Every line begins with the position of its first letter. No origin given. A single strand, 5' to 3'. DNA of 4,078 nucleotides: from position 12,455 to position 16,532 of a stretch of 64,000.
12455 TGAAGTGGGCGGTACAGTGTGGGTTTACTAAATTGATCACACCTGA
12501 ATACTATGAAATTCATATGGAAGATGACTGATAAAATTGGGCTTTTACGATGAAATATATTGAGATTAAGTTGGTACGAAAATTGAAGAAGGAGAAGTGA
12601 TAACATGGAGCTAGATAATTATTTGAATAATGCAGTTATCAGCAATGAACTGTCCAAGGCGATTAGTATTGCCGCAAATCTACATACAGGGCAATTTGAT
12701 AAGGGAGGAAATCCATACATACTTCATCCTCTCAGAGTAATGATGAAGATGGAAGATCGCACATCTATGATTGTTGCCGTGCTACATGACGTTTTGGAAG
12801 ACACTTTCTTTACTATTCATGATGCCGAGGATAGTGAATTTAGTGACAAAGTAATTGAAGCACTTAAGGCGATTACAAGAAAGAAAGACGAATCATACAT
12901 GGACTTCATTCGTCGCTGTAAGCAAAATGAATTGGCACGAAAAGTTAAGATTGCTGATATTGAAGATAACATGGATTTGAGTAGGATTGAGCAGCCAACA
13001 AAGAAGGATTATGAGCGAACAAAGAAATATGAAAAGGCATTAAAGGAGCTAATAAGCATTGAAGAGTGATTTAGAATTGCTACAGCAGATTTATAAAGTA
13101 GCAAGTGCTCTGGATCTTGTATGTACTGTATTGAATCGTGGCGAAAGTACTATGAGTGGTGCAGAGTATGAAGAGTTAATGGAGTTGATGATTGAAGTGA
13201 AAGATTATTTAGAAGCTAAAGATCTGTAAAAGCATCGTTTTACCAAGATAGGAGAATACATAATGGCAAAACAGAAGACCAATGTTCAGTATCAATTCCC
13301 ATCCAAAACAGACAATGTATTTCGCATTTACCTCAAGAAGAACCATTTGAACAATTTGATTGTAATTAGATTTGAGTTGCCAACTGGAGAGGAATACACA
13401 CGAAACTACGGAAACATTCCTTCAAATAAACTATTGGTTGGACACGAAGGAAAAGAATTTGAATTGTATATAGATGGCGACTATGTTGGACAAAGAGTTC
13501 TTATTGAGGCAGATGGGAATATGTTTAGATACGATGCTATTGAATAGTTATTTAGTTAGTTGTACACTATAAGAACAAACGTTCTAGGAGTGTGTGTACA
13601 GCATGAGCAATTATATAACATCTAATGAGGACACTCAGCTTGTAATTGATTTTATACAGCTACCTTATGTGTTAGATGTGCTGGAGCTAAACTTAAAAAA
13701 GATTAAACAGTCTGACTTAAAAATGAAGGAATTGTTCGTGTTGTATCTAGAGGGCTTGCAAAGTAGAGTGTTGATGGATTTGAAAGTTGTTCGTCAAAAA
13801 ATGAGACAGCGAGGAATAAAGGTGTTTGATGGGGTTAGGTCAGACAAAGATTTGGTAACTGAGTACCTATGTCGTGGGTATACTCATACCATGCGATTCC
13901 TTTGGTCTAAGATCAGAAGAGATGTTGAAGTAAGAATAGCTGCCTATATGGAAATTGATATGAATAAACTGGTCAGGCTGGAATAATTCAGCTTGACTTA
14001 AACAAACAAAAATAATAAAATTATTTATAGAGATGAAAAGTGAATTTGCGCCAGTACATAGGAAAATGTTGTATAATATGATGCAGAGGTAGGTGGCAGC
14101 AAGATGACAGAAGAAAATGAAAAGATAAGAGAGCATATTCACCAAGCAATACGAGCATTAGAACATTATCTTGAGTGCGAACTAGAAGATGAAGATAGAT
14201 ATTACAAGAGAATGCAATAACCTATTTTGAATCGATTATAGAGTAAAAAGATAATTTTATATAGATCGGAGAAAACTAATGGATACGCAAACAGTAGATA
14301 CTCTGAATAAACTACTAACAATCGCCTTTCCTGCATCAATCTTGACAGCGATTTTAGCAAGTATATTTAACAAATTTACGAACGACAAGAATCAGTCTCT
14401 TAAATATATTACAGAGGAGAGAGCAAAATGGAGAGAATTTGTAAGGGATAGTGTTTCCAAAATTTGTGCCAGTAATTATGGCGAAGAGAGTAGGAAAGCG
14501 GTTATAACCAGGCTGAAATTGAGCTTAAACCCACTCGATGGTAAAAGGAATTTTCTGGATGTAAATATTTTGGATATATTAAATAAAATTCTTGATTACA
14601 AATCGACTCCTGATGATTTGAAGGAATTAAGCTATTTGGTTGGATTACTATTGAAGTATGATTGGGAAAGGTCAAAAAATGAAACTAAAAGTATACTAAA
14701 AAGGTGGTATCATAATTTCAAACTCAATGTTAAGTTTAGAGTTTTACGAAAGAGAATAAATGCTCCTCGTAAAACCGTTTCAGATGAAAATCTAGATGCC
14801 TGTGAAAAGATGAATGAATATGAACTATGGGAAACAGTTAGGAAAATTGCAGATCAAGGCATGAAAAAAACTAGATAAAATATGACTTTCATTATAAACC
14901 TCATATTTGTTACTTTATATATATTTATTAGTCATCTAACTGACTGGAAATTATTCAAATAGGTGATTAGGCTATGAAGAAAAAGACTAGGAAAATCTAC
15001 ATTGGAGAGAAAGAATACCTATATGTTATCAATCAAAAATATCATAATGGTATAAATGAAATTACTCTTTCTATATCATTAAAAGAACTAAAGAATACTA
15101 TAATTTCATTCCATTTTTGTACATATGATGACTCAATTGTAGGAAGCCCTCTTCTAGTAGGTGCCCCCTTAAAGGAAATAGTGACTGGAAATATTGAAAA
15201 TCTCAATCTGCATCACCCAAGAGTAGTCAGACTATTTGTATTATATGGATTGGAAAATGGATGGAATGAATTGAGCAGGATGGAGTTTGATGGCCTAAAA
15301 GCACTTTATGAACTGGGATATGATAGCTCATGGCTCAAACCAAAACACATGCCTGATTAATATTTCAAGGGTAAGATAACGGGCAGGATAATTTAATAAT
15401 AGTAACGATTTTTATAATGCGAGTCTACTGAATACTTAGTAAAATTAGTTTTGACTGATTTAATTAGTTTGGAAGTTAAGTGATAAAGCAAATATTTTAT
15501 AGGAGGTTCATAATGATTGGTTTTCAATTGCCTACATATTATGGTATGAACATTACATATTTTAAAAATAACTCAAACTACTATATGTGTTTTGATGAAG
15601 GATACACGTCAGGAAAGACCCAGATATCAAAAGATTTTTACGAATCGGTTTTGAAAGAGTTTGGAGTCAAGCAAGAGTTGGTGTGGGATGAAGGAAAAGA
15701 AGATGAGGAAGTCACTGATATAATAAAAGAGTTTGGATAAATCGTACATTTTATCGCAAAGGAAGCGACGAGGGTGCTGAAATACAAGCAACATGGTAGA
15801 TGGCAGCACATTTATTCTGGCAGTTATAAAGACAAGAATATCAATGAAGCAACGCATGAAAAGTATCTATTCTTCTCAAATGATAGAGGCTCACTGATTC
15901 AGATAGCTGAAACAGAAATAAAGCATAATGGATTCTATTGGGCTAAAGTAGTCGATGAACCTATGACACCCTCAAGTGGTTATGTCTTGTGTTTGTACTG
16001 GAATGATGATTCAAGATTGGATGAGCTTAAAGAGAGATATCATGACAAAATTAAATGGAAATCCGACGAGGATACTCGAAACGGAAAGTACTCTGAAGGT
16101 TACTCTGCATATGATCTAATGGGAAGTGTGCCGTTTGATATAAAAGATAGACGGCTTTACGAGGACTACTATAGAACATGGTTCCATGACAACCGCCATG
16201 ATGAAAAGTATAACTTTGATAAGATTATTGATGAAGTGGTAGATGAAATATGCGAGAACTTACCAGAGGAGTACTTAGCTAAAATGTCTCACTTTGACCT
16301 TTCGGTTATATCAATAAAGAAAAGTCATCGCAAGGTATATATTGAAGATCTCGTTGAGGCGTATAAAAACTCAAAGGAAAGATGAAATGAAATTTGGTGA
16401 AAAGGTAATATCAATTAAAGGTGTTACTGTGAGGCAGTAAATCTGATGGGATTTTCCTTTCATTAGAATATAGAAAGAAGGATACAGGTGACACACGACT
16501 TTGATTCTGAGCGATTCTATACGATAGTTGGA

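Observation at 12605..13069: Phage-encoded small alarmone hydrolase (RelA/SpoT HD domain only)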

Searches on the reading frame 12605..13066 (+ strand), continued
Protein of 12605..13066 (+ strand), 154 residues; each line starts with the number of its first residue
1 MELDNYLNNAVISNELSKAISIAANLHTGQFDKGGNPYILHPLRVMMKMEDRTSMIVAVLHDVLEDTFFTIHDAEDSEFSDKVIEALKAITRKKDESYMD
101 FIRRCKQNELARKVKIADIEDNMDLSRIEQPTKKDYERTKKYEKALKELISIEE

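Call 44: predict_structure(alignment_id=A1)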
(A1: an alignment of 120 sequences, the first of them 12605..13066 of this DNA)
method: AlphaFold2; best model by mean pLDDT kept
length: 154 residues; sequences in the alignment: 120
mean_pLDDT: 94.2   pTM: 0.89
mean pLDDT of the five models: 94.2, 93.8, 93.7, 93.3, 93.1
residues with pLDDT >= 90: 133; 70-90: 18; 50-70: 2; < 50: 1
segments of 3 or more residues with pLDDT < 50: none
pLDDT, mean of each block of 10 residues (from residue 1): 85 96 97 92 98 98 94 95 98 96 98 98 91 93 97 67
secondary structure, 60 per line:
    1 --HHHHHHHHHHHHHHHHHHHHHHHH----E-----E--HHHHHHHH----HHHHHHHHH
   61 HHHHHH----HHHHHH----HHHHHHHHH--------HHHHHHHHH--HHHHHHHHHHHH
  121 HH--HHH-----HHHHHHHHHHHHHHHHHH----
elements in order: H3-26 H40-47 H52-66 H71-76 H81-89 H98-106 H109-122 H133-150

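Call 47: fold_search(model_id=the predicted structure, library=pdb)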
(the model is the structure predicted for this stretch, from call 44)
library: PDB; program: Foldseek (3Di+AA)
matches with E <= 10: 226; with E <= 0.001: 21
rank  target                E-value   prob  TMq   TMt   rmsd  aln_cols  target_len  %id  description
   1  7smg_A                1.1e-11  1.00  0.86  0.94   1.0       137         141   44  Crystal structure of a (p)ppApp hydrolase from Bacteroides caccae (released 2022-11-09)
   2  7smg_C                1.1e-11  1.00  0.87  0.92   1.5       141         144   43  Crystal structure of a (p)ppApp hydrolase from Bacteroides caccae (released 2022-11-09)
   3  7smg_D                2.0e-11  1.00  0.86  0.93   1.2       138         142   43  Crystal structure of a (p)ppApp hydrolase from Bacteroides caccae (released 2022-11-09)
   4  7smg_B                1.5e-10  1.00  0.83  0.89   1.4       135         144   44  Crystal structure of a (p)ppApp hydrolase from Bacteroides caccae (released 2022-11-09)
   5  3nqw_A                1.3e-05  1.00  0.69  0.61   3.3       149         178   26  A metazoan ortholog of SpoT hydrolyzes ppGpp and plays a role in starvation responses (released 2010-09-08)
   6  9chy_B                1.5e-05  1.00  0.69  0.61   3.4       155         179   26  Crystal structure of the human MESH1 (D66K)-PAPS complex (released 2025-12-10)
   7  3nr1_A                2.4e-05  1.00  0.69  0.61   3.4       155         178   26  A metazoan ortholog of SpoT hydrolyzes ppGpp and plays a role in starvation responses (released 2010-09-08)
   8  9chy_A                2.5e-05  1.00  0.70  0.61   3.4       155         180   26  Crystal structure of the human MESH1 (D66K)-PAPS complex (released 2025-12-10)
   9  5vxa_A                3.3e-05  1.00  0.69  0.61   3.3       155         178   25  Structure of the human Mesh1-NADPH complex (released 2018-05-23)
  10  7qpr_C                1.3e-04  1.00  0.69  0.18   3.7       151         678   25  Structure of full length SpoT (released 2023-01-18)
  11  7qpr_A                1.5e-04  1.00  0.60  0.15   3.4       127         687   28  Structure of full length SpoT (released 2023-01-18)
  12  7qpr_D                2.1e-04  1.00  0.60  0.15   3.5       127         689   28  Structure of full length SpoT (released 2023-01-18)
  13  24io_B                3.6e-04  1.00  0.67  0.34   3.2       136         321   27  Crystal structure of the RelSeq N-terminal domain from Streptococcus equisimilis in complex with pppGpp (released 2026-03-18)
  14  8acu_A                4.4e-04  1.00  0.69  0.33   3.8       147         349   26  Structure of Bacillus subtilis Rel in complex with DarB (released 2023-07-19)
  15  6yvc_B                5.1e-04  1.00  0.76  0.69   2.5       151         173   20  Crystal structure of the small alarmone hydrolase (SAH) of Pseudomonas aeruginosa (released 2021-05-12)
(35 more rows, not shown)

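Call 48: search_dna_similar(query=window:12605-13066:+, collection=phages, mode=protein, max_rows=60, rows=best)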
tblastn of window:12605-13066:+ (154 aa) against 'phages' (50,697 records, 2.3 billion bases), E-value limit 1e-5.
Records with a match: 540; places in all: 547; records where one place covers at least 80% of the query: 440.
Best place of each record, by identity: <60% 540.
By first word of the organism name: Pseudomonas 164; Aeromonas 75; Listeria 55; Vibrio 36; Streptococcus 35; Klebsiella 31; Escherichia 16; Cronobacter 15; Salmonella 14; Bacteriophage 10; and 32 more.
By host as written in the record: - 57; Pseudomonas aeruginosa 51; Listeria monocytogenes 45; Aeromonas salmonicida 25; Pseudomonas aeruginosa PAO1 25; Pseudomonas syringae pv. actinidiae 16; Aeromonas hydrophila BIOTECH 10089 13; Klebsiella pneumoniae 12; and 166 more.
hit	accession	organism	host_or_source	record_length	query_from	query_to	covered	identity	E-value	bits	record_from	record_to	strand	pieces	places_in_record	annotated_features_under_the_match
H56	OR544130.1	Pasteurella phage Pmp13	Pasteurella multocida Past3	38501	3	145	93%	43.2%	6e-27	110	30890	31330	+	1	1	metal-dependent phosphohydrolase | hypothetical protein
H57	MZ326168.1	Salmonella phage NINP13076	Salmonella enterica CDC K-1891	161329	11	153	93%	42.1%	6e-25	104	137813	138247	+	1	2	putative metal dependent phosphohydrolase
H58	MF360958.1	Salicola phage SCTP-2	Salicola sp. PV4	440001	16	145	84%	45.9%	5e-29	116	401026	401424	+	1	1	487: hypothetical protein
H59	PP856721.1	Salmonella phage vB_SEnST11_KE22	Salmonella enterica subsp. enterica ...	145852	7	153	95%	40.3%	2e-24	103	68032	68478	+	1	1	metal-dependent phosphohydrolase | thymidylate kinase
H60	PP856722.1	Salmonella phage vB_SEnST11_KE23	Salmonella enterica subsp. enterica ...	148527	7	153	95%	40.3%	2e-24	103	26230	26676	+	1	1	metal-dependent phosphohydrolase | thymidylate kinase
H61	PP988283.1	Klebsiella phage KpS11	Klebsiella pneumoniae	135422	13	154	92%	41.7%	3e-25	105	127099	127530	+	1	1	metal dependent phosphohydrolase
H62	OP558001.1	Klebsiella phage vB_KpnM_NDO71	Klebsiella pneumoniae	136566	13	154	92%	41.7%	3e-25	105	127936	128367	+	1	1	hypothetical protein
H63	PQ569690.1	Klebsiella phage vB_Kpn_K54_rec4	Klebsiella pneumoniae K23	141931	13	154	92%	41.7%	3e-25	105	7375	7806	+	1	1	metal-dependent phosphohydrolase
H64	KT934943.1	Klebsiella phage vB_KpnM_KB57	Klebsiella pneumoniae M-9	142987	13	154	92%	41.7%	3e-25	105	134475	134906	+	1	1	putative metal dependent phosphohydrolase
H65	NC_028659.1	Klebsiella phage vB_KpnM_KB57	Klebsiella pneumoniae M-9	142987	13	154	92%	41.7%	3e-25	105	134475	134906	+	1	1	metal-dependent phosphohydrolase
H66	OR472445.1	Klebsiella phage vB_KpnM_Iguana_ER37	Klebsiella pneumoniae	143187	13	154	92%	41.7%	3e-25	105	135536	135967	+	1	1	metal-dependent phosphohydrolase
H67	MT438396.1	Klebsiella phage KPP-1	Klebsiella pneumoniae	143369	13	154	92%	41.7%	3e-25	105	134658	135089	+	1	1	putative metal dependent phosphohydrolase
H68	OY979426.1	Klebsiella phage vB_Kpl_K54lambda1.1.1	-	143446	13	154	92%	41.7%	3e-25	105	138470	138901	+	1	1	unknown function | major head protein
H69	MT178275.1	Klebsiella phage KpS8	Klebsiella pneumoniae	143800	13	154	92%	41.7%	3e-25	105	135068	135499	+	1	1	metal dependent phosphohydrolase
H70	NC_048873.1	Klebsiella phage KpS8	Klebsiella pneumoniae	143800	13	154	92%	41.7%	3e-25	105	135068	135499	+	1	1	metal-dependent phosphohydrolase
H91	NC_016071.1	Salmonella phage PVPSE1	Salmonella enteritidis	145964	13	154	92%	41.7%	1e-24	103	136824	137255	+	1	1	220: metal-dependent phosphohydrolase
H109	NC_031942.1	Streptococcus phage phiARI0462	Streptococcus pneumoniae 09B05356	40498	19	149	85%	44.3%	6e-29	116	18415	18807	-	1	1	metal-dependent phosphohydrolase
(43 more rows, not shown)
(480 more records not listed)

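Call 49: get_annotated_region(hit=H91, flank=1500)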
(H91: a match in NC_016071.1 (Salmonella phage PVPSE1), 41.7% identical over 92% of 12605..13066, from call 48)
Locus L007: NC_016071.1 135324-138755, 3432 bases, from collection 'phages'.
description: Salmonella phage PVP-SE1, complete genome.
organism: Salmonella phage PVPSE1 (NCBI taxid 889338)
taxonomy: Viruses; Duplodnaviria; Heunggongvirae; Uroviricota; Caudoviricetes; Vequintavirinae; Seunavirus; Seunavirus PVPSE1
host: Salmonella enteritidis; source: -; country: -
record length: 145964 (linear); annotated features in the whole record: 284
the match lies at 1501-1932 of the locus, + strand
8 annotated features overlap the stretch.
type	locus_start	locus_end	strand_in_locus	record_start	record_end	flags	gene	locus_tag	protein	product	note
CDS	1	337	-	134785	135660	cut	218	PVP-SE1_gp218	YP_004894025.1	HNH endonuclease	similar to YP_002003513.1 anti-sigma factor from Escherichia phage rv5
regulatory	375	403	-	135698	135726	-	-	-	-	promoter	-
CDS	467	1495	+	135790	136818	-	219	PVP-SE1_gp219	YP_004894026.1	thymidylate kinase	-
CDS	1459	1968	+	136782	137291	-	220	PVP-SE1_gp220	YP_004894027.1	metal-dependent phosphohydrolase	similar to YP_656394.1 hypothetical protein PHG25ORF159c from Aeromonas phage 25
CDS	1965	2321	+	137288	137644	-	221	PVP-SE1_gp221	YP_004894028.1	hypothetical protein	-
CDS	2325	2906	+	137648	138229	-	222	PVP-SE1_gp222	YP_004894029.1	hypothetical protein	-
CDS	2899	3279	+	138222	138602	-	223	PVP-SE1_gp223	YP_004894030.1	hypothetical protein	similar to YP_002003508.1 hypothetical protein rv5_gp006 from Escherichia phage rv5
CDS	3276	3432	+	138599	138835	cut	224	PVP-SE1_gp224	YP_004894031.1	hypothetical protein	-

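Call 50: get_annotated_region(hit=H109, flank=3000)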
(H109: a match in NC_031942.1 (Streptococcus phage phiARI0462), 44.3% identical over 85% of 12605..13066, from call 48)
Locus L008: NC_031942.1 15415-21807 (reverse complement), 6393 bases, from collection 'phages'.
description: Streptococcus phage phiARI0462, complete genome.
organism: Streptococcus phage phiARI0462 (NCBI taxid 1701826)
taxonomy: Viruses; Duplodnaviria; Heunggongvirae; Uroviricota; Caudoviricetes
host: Streptococcus pneumoniae 09B05356; source: -; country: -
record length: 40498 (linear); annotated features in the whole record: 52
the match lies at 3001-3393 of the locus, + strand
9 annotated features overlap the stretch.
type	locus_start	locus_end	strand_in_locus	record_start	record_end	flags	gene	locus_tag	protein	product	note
CDS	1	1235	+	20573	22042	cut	-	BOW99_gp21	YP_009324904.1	portal protein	Phage_prot_Gp6 domain protein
CDS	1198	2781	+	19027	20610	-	-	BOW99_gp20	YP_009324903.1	minor head protein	Phage_Mu_F domain protein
CDS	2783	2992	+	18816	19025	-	-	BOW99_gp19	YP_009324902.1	hypothetical protein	-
CDS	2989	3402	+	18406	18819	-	-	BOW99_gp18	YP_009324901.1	metal-dependent phosphohydrolase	-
CDS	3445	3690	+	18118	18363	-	-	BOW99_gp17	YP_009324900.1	hypothetical protein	-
CDS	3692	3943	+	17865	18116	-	-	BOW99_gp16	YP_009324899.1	DUF6275 family protein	-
CDS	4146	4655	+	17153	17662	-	-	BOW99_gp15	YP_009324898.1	head scaffolding protein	-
CDS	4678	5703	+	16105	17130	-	-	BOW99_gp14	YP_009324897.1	major head protein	-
CDS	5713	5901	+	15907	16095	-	-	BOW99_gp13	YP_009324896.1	hypothetical protein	-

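Call 64: search_protein_families(library=padloc, proteins=[window:12605-13066:+], max_evalue=0.01)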
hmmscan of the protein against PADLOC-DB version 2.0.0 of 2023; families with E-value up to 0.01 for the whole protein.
window:12605-13066:+ (154 aa): 0 families

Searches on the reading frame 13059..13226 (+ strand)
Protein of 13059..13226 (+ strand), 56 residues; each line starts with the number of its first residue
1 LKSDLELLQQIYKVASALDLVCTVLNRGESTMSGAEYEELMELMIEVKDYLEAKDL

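Call 22: search_protein_families(library=phrogs, proteins=[window:13059-13226:+], max_evalue=0.001)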
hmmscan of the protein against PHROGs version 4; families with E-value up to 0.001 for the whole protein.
window:13059-13226:+ (56 aa): 0 families

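Call 65: search_protein_families(library=ncbifam, proteins=[window:13059-13226:+], max_evalue=0.01)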
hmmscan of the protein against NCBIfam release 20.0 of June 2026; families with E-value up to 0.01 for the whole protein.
window:13059-13226:+ (56 aa): 0 families

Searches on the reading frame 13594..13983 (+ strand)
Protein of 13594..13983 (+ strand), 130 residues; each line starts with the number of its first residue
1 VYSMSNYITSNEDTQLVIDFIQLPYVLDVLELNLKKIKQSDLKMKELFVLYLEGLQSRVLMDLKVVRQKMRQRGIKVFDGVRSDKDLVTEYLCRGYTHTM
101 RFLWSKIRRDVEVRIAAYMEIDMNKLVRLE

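Call 22: search_protein_families(library=phrogs, proteins=[window:13594-13983:+], max_evalue=0.001)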
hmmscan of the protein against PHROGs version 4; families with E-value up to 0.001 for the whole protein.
window:13594-13983:+ (130 aa): 1 family
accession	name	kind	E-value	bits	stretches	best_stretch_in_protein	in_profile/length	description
phrog_34234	-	unknown function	4.4e-19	69.6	1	9-126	21-137/150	-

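Call 64: search_protein_families(library=padloc, proteins=[window:13594-13983:+], max_evalue=0.01)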
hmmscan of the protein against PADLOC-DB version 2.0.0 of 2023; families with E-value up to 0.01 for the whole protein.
window:13594-13983:+ (130 aa): 1 family
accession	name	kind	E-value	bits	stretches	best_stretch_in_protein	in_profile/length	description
PDLC04217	HEC-02B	-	0.0045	15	1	4-119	1-107/169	-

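Call 65: search_protein_families(library=ncbifam, proteins=[window:13594-13983:+], max_evalue=0.01)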
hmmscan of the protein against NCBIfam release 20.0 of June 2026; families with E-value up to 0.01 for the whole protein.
window:13594-13983:+ (130 aa): 0 families

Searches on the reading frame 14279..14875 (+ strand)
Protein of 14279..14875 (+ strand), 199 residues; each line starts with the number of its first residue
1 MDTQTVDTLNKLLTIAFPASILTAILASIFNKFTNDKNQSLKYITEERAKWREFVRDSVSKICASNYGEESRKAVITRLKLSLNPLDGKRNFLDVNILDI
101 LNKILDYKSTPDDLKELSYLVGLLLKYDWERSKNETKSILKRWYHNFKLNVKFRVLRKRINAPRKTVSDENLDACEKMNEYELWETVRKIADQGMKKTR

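Call 22: search_protein_families(library=phrogs, proteins=[window:14279-14875:+], max_evalue=0.001)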
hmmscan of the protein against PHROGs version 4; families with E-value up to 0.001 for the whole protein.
window:14279-14875:+ (199 aa): 0 families

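Call 55: search_solved_structures(query=window:14279-14875:+, max_evalue=1)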
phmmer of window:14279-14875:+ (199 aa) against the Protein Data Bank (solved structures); distinct sequences matched with E-value up to 1: 3.
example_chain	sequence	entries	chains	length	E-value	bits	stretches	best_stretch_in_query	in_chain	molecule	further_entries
5n9j_W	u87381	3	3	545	0.084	15.9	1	69-141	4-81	Mediator of RNA polymerase II transcription subunit 17 | Mediator complex subunit 17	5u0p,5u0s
7rro_h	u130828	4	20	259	0.1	15.6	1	37-127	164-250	Enkurin, TRPC channel interacting protein | Enkurin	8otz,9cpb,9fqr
7ung_h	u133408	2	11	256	0.43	13.6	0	38-127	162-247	Enkurin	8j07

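Call 64: search_protein_families(library=padloc, proteins=[window:14279-14875:+], max_evalue=0.01)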
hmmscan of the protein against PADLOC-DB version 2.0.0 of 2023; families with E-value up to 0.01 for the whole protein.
window:14279-14875:+ (199 aa): 0 families

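Call 65: search_protein_families(library=ncbifam, proteins=[window:14279-14875:+], max_evalue=0.01)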
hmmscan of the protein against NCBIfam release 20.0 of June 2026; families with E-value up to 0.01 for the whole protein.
window:14279-14875:+ (199 aa): 0 families

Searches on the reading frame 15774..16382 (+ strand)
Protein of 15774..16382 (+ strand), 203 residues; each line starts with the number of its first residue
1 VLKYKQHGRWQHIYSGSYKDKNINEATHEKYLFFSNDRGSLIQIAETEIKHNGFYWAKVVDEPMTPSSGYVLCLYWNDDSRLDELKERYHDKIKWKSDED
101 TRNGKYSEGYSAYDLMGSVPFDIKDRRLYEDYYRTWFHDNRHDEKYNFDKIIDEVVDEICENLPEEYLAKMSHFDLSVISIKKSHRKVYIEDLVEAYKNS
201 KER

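Call 57: search_solved_structures(query=window:15774-16382:+, max_evalue=1)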
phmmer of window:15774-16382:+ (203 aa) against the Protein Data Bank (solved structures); distinct sequences matched with E-value up to 1: 4.
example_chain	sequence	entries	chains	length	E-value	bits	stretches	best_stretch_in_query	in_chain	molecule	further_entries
2d58_A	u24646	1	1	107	0.027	17.5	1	79-125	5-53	Allograft inflammatory factor 1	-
2g2b_A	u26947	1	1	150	0.027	17.5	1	77-125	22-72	Allograft inflammatory factor 1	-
1f8r_A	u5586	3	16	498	0.12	15.4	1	130-190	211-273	L-AMINO ACID OXIDASE | L-amino-acid oxidase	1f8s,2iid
5day_A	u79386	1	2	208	0.26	14.3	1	125-164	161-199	NAP1-related protein 1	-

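Call 64: search_protein_families(library=padloc, proteins=[window:15774-16382:+], max_evalue=0.01)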
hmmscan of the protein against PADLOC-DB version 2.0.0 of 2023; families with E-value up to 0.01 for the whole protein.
window:15774-16382:+ (203 aa): 0 families

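Call 68: search_protein_families(library=phrogs, proteins=[window:15774-16382:+], max_evalue=0.00001)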
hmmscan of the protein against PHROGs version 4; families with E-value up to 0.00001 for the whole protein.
window:15774-16382:+ (203 aa): 0 families
